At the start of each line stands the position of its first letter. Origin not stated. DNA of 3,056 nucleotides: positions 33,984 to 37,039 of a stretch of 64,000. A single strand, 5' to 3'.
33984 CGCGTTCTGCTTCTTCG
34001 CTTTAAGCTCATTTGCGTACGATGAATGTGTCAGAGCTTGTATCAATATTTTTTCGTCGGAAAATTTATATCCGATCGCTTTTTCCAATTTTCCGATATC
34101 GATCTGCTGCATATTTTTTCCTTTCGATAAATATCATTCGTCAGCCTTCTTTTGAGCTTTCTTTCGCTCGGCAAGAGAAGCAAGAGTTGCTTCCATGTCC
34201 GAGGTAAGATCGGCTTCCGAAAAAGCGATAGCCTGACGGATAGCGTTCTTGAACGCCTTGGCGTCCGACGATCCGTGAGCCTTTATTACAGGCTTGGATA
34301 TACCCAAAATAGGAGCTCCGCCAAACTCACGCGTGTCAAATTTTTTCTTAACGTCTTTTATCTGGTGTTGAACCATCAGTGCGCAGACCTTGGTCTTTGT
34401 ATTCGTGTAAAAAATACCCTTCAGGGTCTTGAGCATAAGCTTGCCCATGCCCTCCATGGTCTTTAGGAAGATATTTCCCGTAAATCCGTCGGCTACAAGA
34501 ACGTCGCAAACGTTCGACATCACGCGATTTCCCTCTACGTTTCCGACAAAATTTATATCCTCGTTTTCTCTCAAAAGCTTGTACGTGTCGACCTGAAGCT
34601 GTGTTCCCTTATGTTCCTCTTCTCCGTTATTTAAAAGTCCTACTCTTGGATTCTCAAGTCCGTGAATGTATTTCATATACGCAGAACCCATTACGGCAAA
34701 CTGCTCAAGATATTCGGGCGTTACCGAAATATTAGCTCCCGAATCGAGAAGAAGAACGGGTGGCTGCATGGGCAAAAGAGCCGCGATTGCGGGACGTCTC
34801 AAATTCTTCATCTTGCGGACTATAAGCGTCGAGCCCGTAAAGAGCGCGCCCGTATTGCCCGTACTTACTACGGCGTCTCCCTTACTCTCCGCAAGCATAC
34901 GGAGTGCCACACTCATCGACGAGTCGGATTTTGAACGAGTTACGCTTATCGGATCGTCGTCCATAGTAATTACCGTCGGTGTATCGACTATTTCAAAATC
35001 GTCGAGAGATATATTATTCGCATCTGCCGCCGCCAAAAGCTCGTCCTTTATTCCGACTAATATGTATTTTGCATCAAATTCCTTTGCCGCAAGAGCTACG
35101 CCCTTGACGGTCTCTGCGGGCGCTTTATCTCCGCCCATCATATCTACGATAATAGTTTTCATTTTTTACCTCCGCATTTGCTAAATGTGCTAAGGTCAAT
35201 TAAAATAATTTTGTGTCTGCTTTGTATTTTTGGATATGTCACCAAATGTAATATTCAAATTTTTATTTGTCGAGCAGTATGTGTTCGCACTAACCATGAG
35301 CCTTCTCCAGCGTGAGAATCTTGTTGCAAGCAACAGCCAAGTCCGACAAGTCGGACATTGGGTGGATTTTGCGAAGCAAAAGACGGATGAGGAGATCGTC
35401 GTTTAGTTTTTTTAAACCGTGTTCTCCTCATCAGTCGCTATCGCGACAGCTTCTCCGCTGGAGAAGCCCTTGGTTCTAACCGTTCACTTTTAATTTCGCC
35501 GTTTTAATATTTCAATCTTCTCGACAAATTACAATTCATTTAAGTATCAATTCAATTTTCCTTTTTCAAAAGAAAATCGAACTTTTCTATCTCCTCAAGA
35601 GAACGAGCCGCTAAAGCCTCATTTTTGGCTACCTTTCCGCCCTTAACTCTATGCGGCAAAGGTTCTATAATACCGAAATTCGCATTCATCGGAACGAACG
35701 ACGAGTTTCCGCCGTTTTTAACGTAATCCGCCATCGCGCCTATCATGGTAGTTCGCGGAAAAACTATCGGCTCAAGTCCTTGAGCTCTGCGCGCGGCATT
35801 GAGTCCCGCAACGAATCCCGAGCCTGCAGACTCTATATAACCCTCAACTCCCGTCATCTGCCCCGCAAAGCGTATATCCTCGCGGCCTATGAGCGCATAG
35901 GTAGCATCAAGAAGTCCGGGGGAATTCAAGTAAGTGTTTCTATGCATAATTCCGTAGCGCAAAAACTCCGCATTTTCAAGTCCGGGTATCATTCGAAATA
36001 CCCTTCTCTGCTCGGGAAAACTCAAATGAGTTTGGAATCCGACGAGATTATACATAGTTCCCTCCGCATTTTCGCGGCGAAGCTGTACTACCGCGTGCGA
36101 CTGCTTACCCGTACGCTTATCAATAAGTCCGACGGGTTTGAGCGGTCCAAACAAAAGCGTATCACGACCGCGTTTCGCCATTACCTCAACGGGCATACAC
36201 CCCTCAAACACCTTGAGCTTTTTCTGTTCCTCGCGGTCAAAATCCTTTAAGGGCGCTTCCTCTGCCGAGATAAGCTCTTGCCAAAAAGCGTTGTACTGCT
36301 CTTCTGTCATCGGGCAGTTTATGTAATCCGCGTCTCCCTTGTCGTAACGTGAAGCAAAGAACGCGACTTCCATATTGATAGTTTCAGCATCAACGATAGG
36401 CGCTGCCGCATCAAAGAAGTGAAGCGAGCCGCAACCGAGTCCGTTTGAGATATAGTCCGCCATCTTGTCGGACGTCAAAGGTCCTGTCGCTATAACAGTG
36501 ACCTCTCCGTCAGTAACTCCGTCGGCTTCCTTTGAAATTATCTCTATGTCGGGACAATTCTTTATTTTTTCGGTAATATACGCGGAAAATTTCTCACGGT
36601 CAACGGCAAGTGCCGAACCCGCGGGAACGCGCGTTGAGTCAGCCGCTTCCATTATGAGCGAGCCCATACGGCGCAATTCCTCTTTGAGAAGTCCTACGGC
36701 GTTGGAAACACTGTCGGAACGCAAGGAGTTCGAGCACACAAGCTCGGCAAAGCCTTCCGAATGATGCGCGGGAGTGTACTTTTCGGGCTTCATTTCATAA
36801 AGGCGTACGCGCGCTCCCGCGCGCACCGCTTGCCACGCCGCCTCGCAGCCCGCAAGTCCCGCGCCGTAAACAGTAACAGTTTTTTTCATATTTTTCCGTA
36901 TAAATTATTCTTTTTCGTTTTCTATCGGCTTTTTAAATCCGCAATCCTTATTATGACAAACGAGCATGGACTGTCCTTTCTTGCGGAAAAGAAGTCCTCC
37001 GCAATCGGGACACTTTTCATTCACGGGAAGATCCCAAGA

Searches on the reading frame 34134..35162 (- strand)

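Call 9: search_protein_families(library=pfam, proteins=[window:34134-35162:-])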
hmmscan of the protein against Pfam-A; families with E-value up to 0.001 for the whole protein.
window:34134-35162:- (342 aa): 1 family
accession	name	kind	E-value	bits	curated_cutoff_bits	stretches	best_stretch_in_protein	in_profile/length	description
PF02504.20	FA_synthesis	-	1.2e-99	333.9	29.1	1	4-319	3-321/324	Fatty acid synthesis protein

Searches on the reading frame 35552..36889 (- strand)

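Call 9: search_protein_families(library=pfam, proteins=[window:35552-36889:-])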
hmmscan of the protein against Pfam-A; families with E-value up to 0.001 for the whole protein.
window:35552-36889:- (445 aa): 5 families
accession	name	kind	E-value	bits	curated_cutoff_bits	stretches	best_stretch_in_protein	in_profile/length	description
PF01134.28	GIDA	-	2.1e-98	330.4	22.1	1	5-372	2-390/391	Glucose inhibited division protein A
PF01262.27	AlaDh_PNT_C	-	2.3e-06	27.6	23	1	4-41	30-67/214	Alanine dehydrogenase/PNT, C-terminal domain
PF12831.13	FAD_oxidored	-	4.9e-05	23.2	27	1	5-34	2-31/416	FAD dependent oxidoreductase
PF13450.12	NAD_binding_8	-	0.00026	21.7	21.9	0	9-35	3-29/68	NAD(P)-binding Rossmann-like domain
PF00890.30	FAD_binding_2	-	0.00028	20.7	20.4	1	5-62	2-61/414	FAD binding domain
